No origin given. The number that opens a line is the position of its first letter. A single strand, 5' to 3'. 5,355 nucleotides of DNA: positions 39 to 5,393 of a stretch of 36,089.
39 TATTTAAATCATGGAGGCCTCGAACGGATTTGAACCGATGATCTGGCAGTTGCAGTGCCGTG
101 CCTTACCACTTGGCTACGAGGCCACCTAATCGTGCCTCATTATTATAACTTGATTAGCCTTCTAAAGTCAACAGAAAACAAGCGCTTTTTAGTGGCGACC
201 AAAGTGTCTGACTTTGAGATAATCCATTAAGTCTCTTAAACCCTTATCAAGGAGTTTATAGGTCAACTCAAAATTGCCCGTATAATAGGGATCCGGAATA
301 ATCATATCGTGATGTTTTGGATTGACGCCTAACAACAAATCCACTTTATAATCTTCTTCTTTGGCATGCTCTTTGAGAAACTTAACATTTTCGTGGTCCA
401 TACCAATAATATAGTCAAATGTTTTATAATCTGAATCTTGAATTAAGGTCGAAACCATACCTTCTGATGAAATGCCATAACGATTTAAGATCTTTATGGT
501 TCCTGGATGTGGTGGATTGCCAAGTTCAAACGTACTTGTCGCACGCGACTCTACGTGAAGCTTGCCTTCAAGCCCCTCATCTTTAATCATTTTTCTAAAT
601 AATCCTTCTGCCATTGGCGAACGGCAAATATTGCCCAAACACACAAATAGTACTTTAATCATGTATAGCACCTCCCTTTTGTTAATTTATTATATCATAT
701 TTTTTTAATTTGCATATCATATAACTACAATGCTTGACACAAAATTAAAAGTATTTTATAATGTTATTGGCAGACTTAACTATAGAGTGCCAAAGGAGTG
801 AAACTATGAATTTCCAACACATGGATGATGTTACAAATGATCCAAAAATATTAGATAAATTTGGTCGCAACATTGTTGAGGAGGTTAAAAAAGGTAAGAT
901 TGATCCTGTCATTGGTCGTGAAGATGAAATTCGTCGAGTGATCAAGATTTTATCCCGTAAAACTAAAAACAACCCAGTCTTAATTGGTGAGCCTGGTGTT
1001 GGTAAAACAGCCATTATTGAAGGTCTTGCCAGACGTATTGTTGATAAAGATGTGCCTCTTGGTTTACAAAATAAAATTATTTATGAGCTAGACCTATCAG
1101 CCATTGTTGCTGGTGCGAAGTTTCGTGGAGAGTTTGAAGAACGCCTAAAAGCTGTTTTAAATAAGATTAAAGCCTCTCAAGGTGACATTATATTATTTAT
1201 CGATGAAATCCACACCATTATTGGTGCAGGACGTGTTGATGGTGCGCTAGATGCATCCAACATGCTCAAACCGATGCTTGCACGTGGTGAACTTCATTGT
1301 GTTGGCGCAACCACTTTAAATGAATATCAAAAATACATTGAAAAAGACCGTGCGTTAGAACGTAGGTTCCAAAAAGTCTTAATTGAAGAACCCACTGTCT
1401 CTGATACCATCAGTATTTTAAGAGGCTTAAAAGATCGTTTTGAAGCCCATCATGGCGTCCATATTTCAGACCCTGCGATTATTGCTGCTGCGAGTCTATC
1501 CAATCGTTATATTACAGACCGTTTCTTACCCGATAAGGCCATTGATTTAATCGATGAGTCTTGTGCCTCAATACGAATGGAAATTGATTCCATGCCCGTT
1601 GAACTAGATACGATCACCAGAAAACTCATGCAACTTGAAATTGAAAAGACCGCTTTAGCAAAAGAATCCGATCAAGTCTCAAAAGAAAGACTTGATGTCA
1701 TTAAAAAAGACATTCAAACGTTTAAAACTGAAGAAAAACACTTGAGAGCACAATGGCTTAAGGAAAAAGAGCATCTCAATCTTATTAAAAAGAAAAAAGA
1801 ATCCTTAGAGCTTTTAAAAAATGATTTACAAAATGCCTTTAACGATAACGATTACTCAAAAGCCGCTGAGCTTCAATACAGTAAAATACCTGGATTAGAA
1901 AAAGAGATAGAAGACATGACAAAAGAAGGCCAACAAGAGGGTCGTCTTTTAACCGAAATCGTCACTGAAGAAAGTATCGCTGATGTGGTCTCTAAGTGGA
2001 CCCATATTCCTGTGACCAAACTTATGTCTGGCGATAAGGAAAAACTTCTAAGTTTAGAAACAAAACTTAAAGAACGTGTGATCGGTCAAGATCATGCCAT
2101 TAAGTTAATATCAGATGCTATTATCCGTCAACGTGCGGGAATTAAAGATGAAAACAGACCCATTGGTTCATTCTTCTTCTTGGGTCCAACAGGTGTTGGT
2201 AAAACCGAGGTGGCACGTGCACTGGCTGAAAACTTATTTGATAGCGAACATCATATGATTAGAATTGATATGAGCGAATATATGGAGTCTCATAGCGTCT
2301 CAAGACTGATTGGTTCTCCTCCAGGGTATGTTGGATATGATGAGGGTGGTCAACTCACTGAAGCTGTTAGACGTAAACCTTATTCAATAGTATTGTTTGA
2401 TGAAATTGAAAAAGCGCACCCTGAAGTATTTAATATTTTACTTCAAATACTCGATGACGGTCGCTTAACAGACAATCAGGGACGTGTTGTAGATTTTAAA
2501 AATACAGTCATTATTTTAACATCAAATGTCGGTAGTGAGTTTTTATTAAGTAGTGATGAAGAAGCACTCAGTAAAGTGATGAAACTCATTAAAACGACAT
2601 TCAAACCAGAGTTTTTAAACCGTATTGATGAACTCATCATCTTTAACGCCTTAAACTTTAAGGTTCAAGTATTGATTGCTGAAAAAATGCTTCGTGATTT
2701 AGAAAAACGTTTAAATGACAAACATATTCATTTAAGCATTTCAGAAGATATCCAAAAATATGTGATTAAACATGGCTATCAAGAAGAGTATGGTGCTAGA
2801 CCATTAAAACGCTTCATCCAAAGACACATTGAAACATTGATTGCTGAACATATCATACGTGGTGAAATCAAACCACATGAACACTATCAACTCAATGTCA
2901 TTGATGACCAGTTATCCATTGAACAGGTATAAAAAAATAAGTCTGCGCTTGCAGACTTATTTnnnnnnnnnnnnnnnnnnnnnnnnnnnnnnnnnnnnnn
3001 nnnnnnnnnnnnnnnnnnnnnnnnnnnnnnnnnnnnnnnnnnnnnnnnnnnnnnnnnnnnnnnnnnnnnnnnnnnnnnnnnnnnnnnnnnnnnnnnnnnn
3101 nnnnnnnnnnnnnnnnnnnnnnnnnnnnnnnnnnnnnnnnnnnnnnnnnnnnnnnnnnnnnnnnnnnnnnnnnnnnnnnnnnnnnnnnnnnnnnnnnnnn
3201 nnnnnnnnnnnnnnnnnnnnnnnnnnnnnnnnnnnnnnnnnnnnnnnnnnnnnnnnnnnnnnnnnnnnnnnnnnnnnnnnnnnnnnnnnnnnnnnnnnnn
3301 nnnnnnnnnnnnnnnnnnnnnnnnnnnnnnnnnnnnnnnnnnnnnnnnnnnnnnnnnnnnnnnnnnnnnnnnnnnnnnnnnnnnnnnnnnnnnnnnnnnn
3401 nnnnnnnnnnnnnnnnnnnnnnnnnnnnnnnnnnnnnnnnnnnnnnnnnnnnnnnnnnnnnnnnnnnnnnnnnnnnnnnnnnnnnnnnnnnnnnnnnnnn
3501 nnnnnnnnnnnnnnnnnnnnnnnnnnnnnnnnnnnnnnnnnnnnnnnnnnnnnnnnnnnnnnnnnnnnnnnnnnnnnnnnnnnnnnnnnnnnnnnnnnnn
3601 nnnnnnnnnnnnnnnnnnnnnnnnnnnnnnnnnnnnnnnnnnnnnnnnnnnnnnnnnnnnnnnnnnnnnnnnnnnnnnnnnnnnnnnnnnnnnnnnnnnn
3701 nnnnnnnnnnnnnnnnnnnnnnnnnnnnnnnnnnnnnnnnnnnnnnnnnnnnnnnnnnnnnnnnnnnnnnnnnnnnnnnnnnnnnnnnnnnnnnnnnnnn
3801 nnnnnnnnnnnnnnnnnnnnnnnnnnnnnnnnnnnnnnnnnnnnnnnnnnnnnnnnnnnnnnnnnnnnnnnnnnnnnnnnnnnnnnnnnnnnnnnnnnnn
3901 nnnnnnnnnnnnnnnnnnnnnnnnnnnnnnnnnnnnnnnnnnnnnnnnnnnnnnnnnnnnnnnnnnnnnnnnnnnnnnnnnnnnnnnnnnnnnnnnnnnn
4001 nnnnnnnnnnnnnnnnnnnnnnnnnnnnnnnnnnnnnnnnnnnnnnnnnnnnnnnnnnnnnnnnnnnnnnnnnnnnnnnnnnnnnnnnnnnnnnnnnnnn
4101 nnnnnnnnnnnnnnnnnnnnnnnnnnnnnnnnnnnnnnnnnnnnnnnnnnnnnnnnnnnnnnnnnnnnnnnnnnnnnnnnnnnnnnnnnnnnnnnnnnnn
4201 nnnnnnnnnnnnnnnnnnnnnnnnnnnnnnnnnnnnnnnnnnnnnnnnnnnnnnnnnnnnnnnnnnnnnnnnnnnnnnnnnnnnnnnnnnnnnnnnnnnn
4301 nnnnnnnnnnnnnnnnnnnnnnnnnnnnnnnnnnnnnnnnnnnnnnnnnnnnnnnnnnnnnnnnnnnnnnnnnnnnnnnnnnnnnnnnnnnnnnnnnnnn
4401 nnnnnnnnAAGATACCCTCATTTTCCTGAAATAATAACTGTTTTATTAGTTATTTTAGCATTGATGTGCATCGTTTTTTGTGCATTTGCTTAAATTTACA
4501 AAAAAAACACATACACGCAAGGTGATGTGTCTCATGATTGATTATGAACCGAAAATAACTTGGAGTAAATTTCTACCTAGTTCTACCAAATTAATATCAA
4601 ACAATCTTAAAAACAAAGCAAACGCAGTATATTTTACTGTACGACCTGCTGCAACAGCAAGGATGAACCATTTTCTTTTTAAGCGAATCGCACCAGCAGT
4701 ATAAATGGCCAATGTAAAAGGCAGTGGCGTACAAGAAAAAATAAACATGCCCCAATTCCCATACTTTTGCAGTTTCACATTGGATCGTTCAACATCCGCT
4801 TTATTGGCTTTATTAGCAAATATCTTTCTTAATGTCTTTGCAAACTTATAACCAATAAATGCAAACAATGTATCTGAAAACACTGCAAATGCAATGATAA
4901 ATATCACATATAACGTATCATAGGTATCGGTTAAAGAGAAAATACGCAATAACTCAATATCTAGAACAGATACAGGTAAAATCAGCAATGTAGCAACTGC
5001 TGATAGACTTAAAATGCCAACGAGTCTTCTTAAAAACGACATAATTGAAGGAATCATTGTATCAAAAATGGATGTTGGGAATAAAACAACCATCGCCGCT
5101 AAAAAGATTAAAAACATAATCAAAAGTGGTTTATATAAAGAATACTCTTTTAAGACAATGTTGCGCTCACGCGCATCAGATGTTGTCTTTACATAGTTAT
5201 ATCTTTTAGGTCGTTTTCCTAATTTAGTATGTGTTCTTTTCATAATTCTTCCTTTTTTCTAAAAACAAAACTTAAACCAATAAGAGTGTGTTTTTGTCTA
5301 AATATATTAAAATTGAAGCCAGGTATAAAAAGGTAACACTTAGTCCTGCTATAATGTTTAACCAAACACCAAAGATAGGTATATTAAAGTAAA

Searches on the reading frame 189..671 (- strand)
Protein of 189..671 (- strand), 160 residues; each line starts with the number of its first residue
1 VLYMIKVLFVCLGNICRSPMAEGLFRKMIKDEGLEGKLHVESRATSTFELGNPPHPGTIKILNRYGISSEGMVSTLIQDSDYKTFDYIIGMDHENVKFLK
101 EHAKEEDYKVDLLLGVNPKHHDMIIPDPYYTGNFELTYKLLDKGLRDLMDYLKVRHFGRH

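Call 8: search_protein_families(library=pfam, proteins=[window:189-671:-], max_evalue=0.001)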
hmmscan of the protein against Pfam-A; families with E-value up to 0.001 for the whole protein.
window:189-671:- (160 aa): 1 family
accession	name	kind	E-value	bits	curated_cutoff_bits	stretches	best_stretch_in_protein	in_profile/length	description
PF01451.26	LMWPc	-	4.9e-36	124.5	23.2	1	7-149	1-144/144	Low molecular weight phosphotyrosine protein phosphatase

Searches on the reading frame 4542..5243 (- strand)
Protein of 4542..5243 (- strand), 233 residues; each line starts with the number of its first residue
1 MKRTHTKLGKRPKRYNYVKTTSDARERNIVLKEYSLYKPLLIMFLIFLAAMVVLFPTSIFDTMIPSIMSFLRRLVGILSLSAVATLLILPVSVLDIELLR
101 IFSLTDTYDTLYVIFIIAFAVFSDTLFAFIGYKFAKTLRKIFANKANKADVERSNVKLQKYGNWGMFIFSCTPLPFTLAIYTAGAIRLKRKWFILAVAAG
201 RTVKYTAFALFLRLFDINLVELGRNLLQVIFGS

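Call 8: search_protein_families(library=pfam, proteins=[window:4542-5243:-], max_evalue=0.001)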
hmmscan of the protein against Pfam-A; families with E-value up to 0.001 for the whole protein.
window:4542-5243:- (233 aa): 2 families
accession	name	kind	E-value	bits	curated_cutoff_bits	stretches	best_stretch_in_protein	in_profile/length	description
PF09335.16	VTT_dom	-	3.8e-09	37.5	33.9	1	108-212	14-121/123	VTT domain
PF06695.16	Sm_multidrug_ex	-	1.6e-05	25.9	30.7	1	97-202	15-116/121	Putative small multi-drug export protein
